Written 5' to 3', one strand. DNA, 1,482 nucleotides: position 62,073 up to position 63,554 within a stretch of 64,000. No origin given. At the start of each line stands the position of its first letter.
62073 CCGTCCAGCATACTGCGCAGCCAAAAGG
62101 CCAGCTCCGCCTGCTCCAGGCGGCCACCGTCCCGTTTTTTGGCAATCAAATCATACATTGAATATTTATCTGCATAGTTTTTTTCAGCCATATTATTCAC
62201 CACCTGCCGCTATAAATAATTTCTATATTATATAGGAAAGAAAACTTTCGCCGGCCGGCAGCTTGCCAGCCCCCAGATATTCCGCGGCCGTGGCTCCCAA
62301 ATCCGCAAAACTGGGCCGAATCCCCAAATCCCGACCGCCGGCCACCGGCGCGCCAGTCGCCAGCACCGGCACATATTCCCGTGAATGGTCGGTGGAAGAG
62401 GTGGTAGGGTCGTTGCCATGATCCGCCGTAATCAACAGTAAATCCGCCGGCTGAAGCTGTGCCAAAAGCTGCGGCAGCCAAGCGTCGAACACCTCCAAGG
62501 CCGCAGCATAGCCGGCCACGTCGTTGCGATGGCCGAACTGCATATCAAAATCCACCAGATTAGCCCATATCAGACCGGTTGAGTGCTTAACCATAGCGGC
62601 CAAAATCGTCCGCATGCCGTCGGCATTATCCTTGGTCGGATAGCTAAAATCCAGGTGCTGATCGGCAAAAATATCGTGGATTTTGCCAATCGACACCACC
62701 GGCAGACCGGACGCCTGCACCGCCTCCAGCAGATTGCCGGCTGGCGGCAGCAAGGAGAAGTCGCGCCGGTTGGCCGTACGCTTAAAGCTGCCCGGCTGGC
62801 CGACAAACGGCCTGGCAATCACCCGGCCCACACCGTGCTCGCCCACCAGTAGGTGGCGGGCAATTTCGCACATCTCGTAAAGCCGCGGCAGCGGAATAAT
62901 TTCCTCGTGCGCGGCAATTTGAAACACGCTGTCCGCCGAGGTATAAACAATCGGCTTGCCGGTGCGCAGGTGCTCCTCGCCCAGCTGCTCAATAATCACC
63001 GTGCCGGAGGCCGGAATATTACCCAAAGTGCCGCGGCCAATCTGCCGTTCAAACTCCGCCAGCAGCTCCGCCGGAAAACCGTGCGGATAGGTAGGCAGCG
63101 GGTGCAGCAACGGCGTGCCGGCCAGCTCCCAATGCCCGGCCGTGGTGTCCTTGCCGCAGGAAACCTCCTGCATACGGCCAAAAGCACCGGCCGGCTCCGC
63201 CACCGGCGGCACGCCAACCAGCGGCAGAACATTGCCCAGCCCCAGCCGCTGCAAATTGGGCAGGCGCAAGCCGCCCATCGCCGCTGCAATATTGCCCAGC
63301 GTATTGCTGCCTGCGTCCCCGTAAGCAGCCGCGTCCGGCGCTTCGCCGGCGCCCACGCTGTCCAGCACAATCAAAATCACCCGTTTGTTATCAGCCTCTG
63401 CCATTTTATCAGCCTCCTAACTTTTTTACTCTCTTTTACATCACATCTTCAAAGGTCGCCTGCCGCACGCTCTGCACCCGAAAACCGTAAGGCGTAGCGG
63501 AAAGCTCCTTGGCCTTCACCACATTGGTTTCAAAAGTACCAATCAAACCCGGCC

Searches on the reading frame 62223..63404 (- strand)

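Call 46: search_protein_families(library=pfam, proteins=[window:62223-63404:-], max_evalue=0.0001)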
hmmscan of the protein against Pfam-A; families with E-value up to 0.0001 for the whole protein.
window:62223-63404:- (393 aa): 1 family
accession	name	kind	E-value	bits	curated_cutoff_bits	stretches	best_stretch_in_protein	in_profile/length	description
PF01676.23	Metalloenzyme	-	4.7e-38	131.6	24.3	1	7-379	1-250/252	Metalloenzyme superfamily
